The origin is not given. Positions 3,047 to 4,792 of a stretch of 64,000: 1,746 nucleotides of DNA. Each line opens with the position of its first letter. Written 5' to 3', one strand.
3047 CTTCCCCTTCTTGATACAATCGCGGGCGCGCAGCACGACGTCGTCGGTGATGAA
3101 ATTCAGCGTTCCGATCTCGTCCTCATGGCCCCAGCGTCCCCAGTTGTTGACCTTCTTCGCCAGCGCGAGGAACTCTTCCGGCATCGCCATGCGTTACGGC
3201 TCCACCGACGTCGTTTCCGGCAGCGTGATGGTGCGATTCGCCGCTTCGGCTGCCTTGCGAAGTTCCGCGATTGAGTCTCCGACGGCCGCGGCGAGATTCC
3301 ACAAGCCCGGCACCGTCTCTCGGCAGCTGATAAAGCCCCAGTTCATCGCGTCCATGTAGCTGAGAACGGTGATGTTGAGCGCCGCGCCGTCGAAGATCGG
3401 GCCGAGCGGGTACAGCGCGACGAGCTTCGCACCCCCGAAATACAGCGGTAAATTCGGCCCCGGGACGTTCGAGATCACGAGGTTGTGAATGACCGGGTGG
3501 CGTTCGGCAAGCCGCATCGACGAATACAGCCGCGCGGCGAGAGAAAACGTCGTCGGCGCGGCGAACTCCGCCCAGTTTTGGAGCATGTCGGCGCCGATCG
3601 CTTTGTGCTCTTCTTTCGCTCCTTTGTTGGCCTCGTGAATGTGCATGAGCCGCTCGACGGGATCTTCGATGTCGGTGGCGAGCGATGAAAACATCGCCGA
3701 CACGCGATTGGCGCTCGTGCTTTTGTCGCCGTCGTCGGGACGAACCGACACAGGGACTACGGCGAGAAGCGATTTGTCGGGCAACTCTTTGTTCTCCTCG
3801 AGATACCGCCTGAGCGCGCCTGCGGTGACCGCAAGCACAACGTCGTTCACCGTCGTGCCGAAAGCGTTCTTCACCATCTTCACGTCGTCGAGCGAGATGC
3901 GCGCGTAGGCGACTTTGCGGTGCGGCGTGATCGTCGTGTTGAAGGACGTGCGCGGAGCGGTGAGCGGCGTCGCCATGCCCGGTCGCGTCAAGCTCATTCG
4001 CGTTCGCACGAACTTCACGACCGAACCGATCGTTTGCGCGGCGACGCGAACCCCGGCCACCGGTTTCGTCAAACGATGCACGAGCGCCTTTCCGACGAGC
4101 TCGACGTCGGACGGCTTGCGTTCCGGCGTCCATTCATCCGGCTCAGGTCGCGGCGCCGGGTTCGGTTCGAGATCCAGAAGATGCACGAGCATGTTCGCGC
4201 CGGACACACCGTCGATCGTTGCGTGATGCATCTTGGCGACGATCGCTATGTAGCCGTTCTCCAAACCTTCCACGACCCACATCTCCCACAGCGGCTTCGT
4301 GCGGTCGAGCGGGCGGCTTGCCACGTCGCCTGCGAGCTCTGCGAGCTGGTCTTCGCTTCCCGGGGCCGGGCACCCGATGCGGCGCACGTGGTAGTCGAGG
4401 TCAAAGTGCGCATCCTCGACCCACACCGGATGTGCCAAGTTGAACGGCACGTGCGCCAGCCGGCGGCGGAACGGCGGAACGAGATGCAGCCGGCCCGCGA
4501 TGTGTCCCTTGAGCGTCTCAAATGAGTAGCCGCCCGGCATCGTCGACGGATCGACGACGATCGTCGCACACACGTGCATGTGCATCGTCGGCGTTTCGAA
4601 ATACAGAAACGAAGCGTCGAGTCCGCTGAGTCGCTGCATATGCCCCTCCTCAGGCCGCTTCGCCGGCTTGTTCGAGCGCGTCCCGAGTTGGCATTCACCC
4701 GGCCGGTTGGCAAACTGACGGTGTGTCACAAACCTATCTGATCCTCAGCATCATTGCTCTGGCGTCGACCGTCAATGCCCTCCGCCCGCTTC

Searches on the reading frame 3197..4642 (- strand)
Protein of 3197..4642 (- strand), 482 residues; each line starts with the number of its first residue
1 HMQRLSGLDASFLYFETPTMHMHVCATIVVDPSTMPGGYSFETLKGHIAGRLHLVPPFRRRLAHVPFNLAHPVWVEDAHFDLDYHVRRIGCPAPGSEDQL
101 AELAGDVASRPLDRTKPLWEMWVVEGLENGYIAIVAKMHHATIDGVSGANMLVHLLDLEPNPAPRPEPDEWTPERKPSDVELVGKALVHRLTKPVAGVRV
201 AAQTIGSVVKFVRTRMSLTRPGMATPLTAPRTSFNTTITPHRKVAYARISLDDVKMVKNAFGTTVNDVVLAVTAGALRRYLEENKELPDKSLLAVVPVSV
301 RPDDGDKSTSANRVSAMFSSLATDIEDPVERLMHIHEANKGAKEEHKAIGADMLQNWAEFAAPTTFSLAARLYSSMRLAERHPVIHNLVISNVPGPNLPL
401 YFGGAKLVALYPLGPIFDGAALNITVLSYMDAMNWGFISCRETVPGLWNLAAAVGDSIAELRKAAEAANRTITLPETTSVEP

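Call 8: search_protein_families(library=pfam, proteins=[window:3197-4642:-])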
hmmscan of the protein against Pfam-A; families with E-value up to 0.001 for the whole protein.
window:3197-4642:- (482 aa): 2 families
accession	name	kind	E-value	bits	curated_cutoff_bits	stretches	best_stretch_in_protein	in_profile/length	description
PF03007.21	WS_DGAT_cat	-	4.2e-87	292.7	23.6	1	5-269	1-263/263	Wax ester synthase/diacylglycerol acyltransferase catalytic domain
PF06974.18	WS_DGAT_C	-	9.4e-32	110.5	20.7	1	312-461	3-144/145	WS/DGAT C-terminal domain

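Call 15: find_encoding_contigs(protein=window:3197-4639:-, flank=10000, max_places=6)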
Protein seq(481 aa) (481 aa): 1 contig read that carries it; 1 place shown.
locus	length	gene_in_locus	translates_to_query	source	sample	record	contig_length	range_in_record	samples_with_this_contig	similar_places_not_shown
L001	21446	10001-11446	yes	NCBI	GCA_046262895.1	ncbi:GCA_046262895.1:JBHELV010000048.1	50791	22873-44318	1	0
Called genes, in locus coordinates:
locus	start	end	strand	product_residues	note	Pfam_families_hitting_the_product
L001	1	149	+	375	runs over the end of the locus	PF02803:Thiolase_C (faint), PF22691:Thiolase_C_1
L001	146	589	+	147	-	PF12172:zf-ChsH2, PF01796:OB_ChsH2_C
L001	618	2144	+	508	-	PF00501:AMP-binding, PF13193:AMP-binding_C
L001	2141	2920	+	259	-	PF00378:ECH_1, PF16113:ECH_2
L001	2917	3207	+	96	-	-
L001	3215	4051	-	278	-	PF00106:adh_short, PF01370:Epimerase, PF08659:KR (weak), PF13561:adh_short_C2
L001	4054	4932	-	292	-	PF00106:adh_short, PF08659:KR (weak), PF13561:adh_short_C2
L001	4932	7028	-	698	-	PF13380:CoA_binding_2, PF13607:Succ_CoA_lig, PF13549:ATP-grasp_5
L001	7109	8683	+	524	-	PF00501:AMP-binding, PF13193:AMP-binding_C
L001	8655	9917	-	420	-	PF00135:COesterase, PF20434:BD-FAE, PF07859:Abhydrolase_3, PF00326:Peptidase_S9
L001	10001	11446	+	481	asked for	PF03007:WS_DGAT_cat, PF06974:WS_DGAT_C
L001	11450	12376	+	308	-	PF04199:Cyclase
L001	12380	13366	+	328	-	PF00296:Bac_luciferase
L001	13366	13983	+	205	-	PF00857:Isochorismatase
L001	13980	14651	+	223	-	PF00440:TetR_N (weak), PF19352:TetR_C_38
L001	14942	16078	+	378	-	PF00296:Bac_luciferase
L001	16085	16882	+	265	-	PF00106:adh_short, PF08659:KR (weak), PF13561:adh_short_C2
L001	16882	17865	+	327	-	PF13472:Lipase_GDSL_2, PF14606:Lipase_GDSL_3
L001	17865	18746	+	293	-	PF09339:HTH_IclR, PF12802:MarR_2 (weak), PF01614:IclR_C (faint)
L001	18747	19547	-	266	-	PF00106:adh_short, PF01370:Epimerase (weak), PF08659:KR, PF13561:adh_short_C2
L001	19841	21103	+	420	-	PF00926:DHBP_synthase, PF00925:GTP_cyclohydro2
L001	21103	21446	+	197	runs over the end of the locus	PF03358:FMN_red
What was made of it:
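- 657..4639 (-): WS/DGAT (3194-4639), cyclase (2264-3190), LLM monooxygenase (1274-2260) and isochorismatase (657-1274). These genes are tightly packed or overlapping and end in the TetR gene, so the operon is probably autoregulated from site 1. Pfam (call 8) and gene calls (call 15).
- An IclR gene lies near the L001 19569 site (call 15).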

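Call 25: search_protein_families(library=ncbifam, proteins=[window:3197-4642:-], max_evalue=0.00001)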
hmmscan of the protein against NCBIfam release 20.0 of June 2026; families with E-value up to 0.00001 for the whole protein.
window:3197-4642:- (482 aa): 1 family
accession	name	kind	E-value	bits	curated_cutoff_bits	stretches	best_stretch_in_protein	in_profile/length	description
TIGR02946.1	acyl_WS_DGAT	subfamily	3.3e-161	537.2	309.95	1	5-465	1-453/453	wax ester/triacylglycerol synthase family O-acyltransferase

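Call 36: find_homologous_proteins(query=L001:13980-14648:+, max_evalue=1e-10)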
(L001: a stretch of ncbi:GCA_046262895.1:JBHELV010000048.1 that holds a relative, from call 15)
Query L001:13980-14648:+ (223 aa): 2763 proteins with E <= 1e-10 among 3631 candidates; the best 120 are listed.
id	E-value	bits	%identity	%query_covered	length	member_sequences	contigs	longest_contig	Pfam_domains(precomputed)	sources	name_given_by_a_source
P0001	2.3e-144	496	100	100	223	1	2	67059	PF19352.5,PF00440.30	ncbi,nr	ncbi:MAG: TetR family transcriptional regulator [Actinomycetota bacterium]|nr:TetR/AcrR family trans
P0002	4.6e-120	417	85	99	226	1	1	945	PF19352.5,PF00440.30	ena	-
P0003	1.6e-109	383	79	99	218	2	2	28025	PF19352.5,PF00440.30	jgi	jgi:AcrR family transcriptional regulator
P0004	1.9e-106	372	76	100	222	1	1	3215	PF19352.5,PF00440.30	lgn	-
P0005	6.0e-98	345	70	98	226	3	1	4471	PF19352.5,PF00440.30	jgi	jgi:AcrR family transcriptional regulator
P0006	8.9e-98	344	73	93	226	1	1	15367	PF19352.5,PF00440.30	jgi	jgi:AcrR family transcriptional regulator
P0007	5.1e-97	342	73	93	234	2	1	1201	PF19352.5,PF00440.30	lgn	-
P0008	1.1e-96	341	72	93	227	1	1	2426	PF19352.5,PF00440.30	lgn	-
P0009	3.5e-96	339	72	94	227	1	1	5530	PF19352.5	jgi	jgi:AcrR family transcriptional regulator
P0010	2.2e-95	336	71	96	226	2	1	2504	PF19352.5,PF00440.30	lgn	-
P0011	2.3e-95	336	71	94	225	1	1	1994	PF19352.5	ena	-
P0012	4.2e-94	332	71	93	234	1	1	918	PF19352.5,PF00440.30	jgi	jgi:AcrR family transcriptional regulator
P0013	9.0e-94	331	72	93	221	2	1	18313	PF19352.5,PF00440.30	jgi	-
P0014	2.5e-93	330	70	94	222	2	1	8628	PF19352.5,PF00440.30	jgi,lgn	jgi:AcrR family transcriptional regulator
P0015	3.2e-93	329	71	91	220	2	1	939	PF19352.5,PF00440.30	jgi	jgi:AcrR family transcriptional regulator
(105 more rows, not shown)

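Call 41: find_related_loci(query=A1, collection=metagenome_contigs, flank=10000)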
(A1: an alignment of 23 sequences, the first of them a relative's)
Query A1 (223 aa) in metagenome_contigs; peptide patterns used: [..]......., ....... (x = any residue, [..] = any of these).
600 stretches matched a pattern (row limit reached: there are more); 540 encode a relative of the query (tblastn E <= 1e-3); the best 80 are kept; 80 distinct loci.
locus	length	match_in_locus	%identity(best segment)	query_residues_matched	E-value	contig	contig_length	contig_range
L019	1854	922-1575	68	1-217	8e-101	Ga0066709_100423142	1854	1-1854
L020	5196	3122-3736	70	15-217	5e-94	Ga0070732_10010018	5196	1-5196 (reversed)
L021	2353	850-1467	69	15-218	3e-97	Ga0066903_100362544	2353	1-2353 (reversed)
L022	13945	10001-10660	63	1-220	5e-92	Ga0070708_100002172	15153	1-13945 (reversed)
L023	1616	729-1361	68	15-221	6e-98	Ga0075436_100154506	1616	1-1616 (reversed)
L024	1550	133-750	68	15-218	3e-97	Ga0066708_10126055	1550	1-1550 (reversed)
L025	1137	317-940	68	15-220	2e-97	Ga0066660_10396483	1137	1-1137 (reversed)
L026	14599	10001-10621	67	15-219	2e-89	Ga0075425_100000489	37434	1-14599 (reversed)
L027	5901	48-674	63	15-221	5e-88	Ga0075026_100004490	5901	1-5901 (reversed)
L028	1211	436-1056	64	15-220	1e-92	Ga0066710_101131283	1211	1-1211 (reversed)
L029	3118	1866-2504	62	11-221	1e-86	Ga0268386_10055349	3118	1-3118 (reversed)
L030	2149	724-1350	62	12-220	6e-89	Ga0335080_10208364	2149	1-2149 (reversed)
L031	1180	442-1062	61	15-219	5e-92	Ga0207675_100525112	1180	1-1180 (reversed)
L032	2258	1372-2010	59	11-221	3e-88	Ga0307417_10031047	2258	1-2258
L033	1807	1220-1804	67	15-207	3e-89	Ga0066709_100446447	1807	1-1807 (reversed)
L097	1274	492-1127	53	12-221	1e-74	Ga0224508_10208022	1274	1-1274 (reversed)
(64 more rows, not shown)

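Call 65: search_protein_representatives(alignment_id=A2)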
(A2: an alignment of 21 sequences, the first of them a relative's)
Query: 21 sequences, 220 profile positions. Proteins with E-value up to 0.001 (for the whole library): 5680; up to 1e-10: 835; up to 1e-30: 189. The best 150 are listed.
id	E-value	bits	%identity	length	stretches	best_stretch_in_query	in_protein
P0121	1.3e-102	358.2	-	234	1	8-220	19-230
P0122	2.1e-101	354.3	-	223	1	8-219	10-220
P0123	7.3e-99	346.0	-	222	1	6-220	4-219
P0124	2.7e-88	311.4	-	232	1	9-220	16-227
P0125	4.0e-83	294.5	-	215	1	10-220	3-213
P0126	4.5e-80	284.5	-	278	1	9-219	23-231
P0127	8.4e-77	273.8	-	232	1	4-219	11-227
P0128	1.1e-75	270.1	-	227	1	11-218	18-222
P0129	1.1e-72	260.3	-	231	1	6-218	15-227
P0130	3.1e-71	255.6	-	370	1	29-220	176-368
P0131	4.2e-71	255.2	-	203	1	20-220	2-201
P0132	1.4e-70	253.5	-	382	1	8-159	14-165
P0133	2.8e-70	252.5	-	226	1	11-217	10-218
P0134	2.9e-68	245.9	-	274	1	4-170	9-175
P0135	6.2e-67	241.6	-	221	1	12-217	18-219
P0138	3.9e-64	232.4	-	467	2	13-185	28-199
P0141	1.1e-63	231.0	-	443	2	21-188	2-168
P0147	2.2e-61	223.4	-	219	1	8-218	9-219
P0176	9.9e-52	191.8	-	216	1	8-219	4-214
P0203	7.2e-46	172.7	-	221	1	9-219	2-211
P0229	4.6e-40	153.7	-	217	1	8-220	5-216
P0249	9.7e-37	142.8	-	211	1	10-217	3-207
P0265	6.2e-35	136.9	-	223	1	12-218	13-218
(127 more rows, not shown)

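Call 66: search_solved_structures(query=A2, max_evalue=0.01)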
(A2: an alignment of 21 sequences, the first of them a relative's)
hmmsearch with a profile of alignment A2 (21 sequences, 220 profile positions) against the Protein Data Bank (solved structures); distinct sequences matched with E-value up to 0.01: 47.
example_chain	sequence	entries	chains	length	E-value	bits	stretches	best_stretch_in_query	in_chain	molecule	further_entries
3qpl_A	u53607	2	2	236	5.5e-08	35.7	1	19-168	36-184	HTH-type transcriptional regulator EthR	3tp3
1t56_A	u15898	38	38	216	8.7e-08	35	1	26-168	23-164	EthR repressor | HTH-type transcriptional regulator EthR | TetR-family transcriptional regulatory repressor protein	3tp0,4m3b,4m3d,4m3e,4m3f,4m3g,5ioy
6hnz_A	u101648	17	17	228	9.6e-08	34.9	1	21-167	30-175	HTH-type transcriptional regulator EthR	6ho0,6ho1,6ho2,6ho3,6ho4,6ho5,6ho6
5eyr_A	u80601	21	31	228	1e-07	34.8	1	26-167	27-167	HTH-type transcriptional regulator EthR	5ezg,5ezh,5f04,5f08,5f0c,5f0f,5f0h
3g1m_A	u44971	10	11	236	1e-07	34.8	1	19-167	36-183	TRANSCRIPTIONAL REGULATORY REPRESSOR PROTEIN (TETR-FAMILY) ETHR | HTH-type transcriptional regulator EthR | Transcriptional regulatory repressor protein (TETR-f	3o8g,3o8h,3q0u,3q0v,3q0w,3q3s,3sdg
1u9n_A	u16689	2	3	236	1.1e-07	34.8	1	19-167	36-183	Transcriptional repressor EthR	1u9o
3g1l_A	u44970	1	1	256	1.3e-07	34.5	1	19-164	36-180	TRANSCRIPTIONAL REGULATORY REPRESSOR PROTEIN (TETR-FAMILY) ETHR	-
3g1o_A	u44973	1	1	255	1.3e-07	34.5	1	19-165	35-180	TRANSCRIPTIONAL REGULATORY REPRESSOR PROTEIN (TETR-FAMILY) ETHR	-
2f07_A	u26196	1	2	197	2.4e-06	30.4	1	28-194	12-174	YvdT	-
3mvp_A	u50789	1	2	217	1.3e-05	27.9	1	18-76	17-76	TetR/AcrR transcriptional regulator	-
3aqs_A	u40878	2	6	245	1.8e-05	27.5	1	13-91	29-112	Bacterial regulatory proteins, tetR family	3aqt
7pt0_A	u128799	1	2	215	2.1e-05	27.3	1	22-77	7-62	TetR family transcriptional regulator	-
4cgr_A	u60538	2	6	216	2.1e-05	27.3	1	22-77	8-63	PUTATIVE TETR-FAMILY TRANSCRIPTIONAL REGULATOR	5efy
3cjd_A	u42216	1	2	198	2.5e-05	27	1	23-127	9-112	Transcriptional regulator, TetR family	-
3ccy_A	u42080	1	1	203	3.5e-05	26.5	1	27-128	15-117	Putative TetR-family transcriptional regulator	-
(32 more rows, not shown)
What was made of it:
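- Closest known: Acyl-CoA-responsive TetR repressors of lipid metabolism. Different: The best profile matches to PDB chains outside EthR are YvdT at 2.4e-6, DesT at 5e-5 and Bacillus FadR at 1.6e-4 (call 66).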

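Call 67: list_cluster_members(proteins=[P0138, P0141, P0125, P0133, P0147, P0176, P0203, P0229, P0249, P0265])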
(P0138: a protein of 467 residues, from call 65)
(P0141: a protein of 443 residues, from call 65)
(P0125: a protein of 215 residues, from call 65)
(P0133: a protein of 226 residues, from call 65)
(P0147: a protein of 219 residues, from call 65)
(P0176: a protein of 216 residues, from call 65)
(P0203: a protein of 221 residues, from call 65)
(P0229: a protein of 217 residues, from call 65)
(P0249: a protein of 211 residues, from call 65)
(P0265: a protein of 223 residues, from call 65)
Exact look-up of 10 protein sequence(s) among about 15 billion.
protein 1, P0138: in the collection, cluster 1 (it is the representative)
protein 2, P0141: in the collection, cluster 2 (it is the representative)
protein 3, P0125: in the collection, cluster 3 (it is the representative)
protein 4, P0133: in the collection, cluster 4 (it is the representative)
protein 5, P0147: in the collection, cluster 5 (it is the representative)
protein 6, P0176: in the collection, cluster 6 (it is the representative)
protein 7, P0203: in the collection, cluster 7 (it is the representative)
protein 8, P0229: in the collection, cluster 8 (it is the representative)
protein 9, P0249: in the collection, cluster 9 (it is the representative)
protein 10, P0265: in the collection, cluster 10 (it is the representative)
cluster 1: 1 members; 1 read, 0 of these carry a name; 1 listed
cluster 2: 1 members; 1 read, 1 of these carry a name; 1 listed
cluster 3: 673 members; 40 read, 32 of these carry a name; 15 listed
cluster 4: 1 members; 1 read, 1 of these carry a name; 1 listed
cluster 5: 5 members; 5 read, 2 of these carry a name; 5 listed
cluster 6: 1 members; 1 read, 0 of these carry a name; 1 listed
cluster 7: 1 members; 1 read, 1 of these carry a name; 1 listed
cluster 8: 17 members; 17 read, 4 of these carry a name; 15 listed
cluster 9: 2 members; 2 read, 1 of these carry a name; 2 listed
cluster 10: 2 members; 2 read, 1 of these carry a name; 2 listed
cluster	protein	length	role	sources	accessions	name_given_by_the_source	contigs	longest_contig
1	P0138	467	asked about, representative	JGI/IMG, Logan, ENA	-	-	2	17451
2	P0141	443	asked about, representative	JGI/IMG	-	AcrR family transcriptional regulator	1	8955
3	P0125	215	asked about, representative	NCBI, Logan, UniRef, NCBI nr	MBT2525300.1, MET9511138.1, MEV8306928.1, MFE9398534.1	TetR family transcriptional regulator [Streptomyces flavidovirens] | TetR family transcriptional regulator n=1 Tax=Streptomyces flavidovirens TaxID=67298 ... | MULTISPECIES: TetR family transcriptional regulator [Streptomyces]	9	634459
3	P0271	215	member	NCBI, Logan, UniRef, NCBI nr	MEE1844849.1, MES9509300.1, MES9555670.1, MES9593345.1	TetR family transcriptional regulator [Streptomyces sp. NPDC007076] | TetR family transcriptional regulator n=1 Tax=Streptomyces pulveraceus TaxID=68258 ... | TetR family transcriptional regulator [Streptomyces sp. JV190]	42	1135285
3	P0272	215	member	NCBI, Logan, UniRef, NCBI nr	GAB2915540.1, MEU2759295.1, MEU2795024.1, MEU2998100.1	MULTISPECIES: TetR family transcriptional regulator [unclassified Streptomyces] | TetR family transcriptional regulator n=1 Tax=unclassified Streptomyces TaxID=2593676 ... | TetR family transcriptional regulator [Streptomyces sp. YPW6]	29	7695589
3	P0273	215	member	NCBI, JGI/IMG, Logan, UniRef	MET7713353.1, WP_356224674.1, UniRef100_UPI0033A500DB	TetR family transcriptional regulator [Streptomyces sp. NPDC005407] | AcrR family transcriptional regulator | TetR family transcriptional regulator n=1 Tax=Streptomyces sp. NPDC005407 TaxID=3155340 ...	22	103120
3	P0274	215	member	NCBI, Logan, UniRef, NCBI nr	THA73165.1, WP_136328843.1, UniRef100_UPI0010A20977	TetR/AcrR family transcriptional regulator [Streptomyces sp. A0642] | TetR family transcriptional regulator n=1 Tax=Streptomyces sp. A0642 TaxID=2563100 ... | TetR family transcriptional regulator [Streptomyces sp. A0642]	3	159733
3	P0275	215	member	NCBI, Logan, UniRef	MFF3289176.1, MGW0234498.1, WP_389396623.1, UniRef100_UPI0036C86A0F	TetR family transcriptional regulator [Streptomyces sp. NPDC003023] | TetR family transcriptional regulator n=1 Tax=Streptomyces sp. NPDC003023 TaxID=3364675 ...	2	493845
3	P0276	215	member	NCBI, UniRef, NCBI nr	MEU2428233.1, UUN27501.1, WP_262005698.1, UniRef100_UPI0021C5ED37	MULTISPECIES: TetR/AcrR family transcriptional regulator [unclassified Streptomyces] | TetR/AcrR family transcriptional regulator n=1 Tax=unclassified Streptomyces ... | TetR/AcrR family transcriptional regulator [Streptomyces sp. FIT100]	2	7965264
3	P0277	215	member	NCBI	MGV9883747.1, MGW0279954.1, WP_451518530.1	TetR family transcriptional regulator [Streptomyces sp. NPDC003006]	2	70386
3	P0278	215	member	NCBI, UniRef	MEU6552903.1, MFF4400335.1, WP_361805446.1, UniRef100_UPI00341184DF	TetR family transcriptional regulator [Streptomyces sp. NPDC046915] | TetR family transcriptional regulator n=1 Tax=unclassified Streptomyces TaxID=2593676 ...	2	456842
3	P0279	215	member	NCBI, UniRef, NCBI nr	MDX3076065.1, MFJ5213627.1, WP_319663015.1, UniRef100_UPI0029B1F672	TetR/AcrR family transcriptional regulator [Streptomyces sp. NPDC088354] | TetR/AcrR family transcriptional regulator n=1 Tax=unclassified Streptomyces ... | TetR/AcrR family transcriptional regulator [Streptomyces sp. MI02-7b]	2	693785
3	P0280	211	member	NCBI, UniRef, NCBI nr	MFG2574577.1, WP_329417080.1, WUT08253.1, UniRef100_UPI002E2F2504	TetR/AcrR family transcriptional regulator [Streptomyces sp. NBC_00704] | TetR family transcriptional regulator n=1 Tax=unclassified Streptomyces TaxID=2593676 ... | TetR family transcriptional regulator [Streptomyces sp. NBC_00704]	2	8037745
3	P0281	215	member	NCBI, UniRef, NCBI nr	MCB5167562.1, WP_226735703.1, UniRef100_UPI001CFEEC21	TetR/AcrR family transcriptional regulator [Streptomyces bambusae] | TetR family transcriptional regulator n=1 Tax=Streptomyces bambusae TaxID=1550616 ... | TetR family transcriptional regulator [Streptomyces bambusae]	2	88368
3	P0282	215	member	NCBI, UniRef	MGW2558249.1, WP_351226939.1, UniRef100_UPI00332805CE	TetR family transcriptional regulator [Streptomyces sp. NPDC001514] | TetR family transcriptional regulator n=1 Tax=Streptomyces sp. NPDC002133 TaxID=3154409 ...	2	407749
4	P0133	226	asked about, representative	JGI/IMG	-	AcrR family transcriptional regulator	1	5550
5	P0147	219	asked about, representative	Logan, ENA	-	-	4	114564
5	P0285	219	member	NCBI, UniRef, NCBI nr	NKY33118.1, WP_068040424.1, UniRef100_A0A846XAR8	TetR/AcrR family transcriptional regulator [Nocardia speluncae] | TetR/AcrR family transcriptional regulator n=1 Tax=Nocardia speluncae TaxID=419477 ... | TetR family transcriptional regulator [Nocardia speluncae]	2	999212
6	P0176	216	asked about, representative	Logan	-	-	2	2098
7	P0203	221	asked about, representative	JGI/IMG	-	AcrR family transcriptional regulator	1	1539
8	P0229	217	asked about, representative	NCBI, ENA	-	-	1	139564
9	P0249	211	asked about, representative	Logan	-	-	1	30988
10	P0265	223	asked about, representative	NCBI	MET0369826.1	MAG: TetR family transcriptional regulator [Sphingobium sp.]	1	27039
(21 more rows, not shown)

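Call 68: find_homologous_proteins(query=P0285, max_evalue=1e-15)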
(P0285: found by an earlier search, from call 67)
Query P0285 (219 aa): 415 proteins with E <= 1e-15 among 1845 candidates; the best 120 are listed.
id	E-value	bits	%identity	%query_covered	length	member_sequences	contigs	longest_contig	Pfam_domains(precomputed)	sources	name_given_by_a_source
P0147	2.5e-134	464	99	100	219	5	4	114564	PF19352.5,PF00440.30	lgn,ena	-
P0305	1.1e-115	403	86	100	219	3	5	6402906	PF19352.5,PF00440.30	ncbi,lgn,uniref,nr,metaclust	ncbi:TetR family transcriptional regulator [Nocardia grenadensis]|uniref:TetR family transcriptional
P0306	8.9e-110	383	83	100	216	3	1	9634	PF19352.5,PF00440.30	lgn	-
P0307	1.1e-59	220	53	95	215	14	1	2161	PF19352.5,PF00440.30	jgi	-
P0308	9.2e-54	201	52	95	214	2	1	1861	PF19352.5,PF00440.30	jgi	jgi:AcrR family transcriptional regulator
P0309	1.7e-53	200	50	97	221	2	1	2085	PF19352.5,PF00440.30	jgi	jgi:AcrR family transcriptional regulator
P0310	1.6e-52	197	52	94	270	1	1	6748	PF19352.5,PF00440.30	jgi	jgi:AcrR family transcriptional regulator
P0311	1.7e-52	197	52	95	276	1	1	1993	PF19352.5,PF00440.30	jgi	jgi:AcrR family transcriptional regulator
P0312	5.9e-52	195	50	95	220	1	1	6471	PF19352.5,PF00440.30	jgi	jgi:AcrR family transcriptional regulator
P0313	6.7e-52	195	46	92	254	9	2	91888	PF19352.5,PF00440.30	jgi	-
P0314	3.0e-51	192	48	95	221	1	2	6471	PF19352.5,PF00440.30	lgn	-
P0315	1.2e-50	190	46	94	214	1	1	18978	PF19352.5,PF00440.30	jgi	jgi:AcrR family transcriptional regulator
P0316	2.0e-50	190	46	95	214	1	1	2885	PF19352.5,PF00440.30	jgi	jgi:AcrR family transcriptional regulator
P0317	2.5e-50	189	50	94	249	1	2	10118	PF19352.5,PF00440.30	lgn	-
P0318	2.7e-50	189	47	95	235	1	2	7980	PF19352.5,PF00440.30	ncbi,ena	-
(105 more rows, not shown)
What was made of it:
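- On FdmR (Rv0238) fatty-acid degradation repressor: They drop from 83% to 53% identity after three Nocardia entries (call 68).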

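Call 74: predict_structure(alignment_id=A2)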
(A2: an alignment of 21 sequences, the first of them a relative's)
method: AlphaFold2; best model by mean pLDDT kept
length: 223 residues; sequences in the alignment: 21
mean_pLDDT: 88.4   pTM: 0.78
mean pLDDT of the five models: 88.4, 87.2, 82.5, 80.8, 80.3
residues with pLDDT >= 90: 142; 70-90: 65; 50-70: 3; < 50: 13
segments of 3 or more residues with pLDDT < 50: 1-13
pLDDT, mean of each block of 10 residues (from residue 1): 32 64 90 95 88 97 93 91 90 96 96 94 88 87 91 98 95 97 92 86 94 95 74
secondary structure, 60 per line:
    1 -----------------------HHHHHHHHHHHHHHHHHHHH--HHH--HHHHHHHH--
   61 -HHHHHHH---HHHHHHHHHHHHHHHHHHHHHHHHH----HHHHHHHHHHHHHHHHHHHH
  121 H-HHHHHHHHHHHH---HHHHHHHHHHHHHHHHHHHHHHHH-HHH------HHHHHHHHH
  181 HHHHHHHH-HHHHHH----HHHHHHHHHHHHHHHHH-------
elements in order: H24-43 H51-58 H62-68 H72-96 H101-121 H123-134 H138-161 H172-188 H190-195 H200-216
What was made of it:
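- On TetR-family repressor with a palindromic operator: The AF2 model has 10 helices and pLDDT 88 (call 74).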
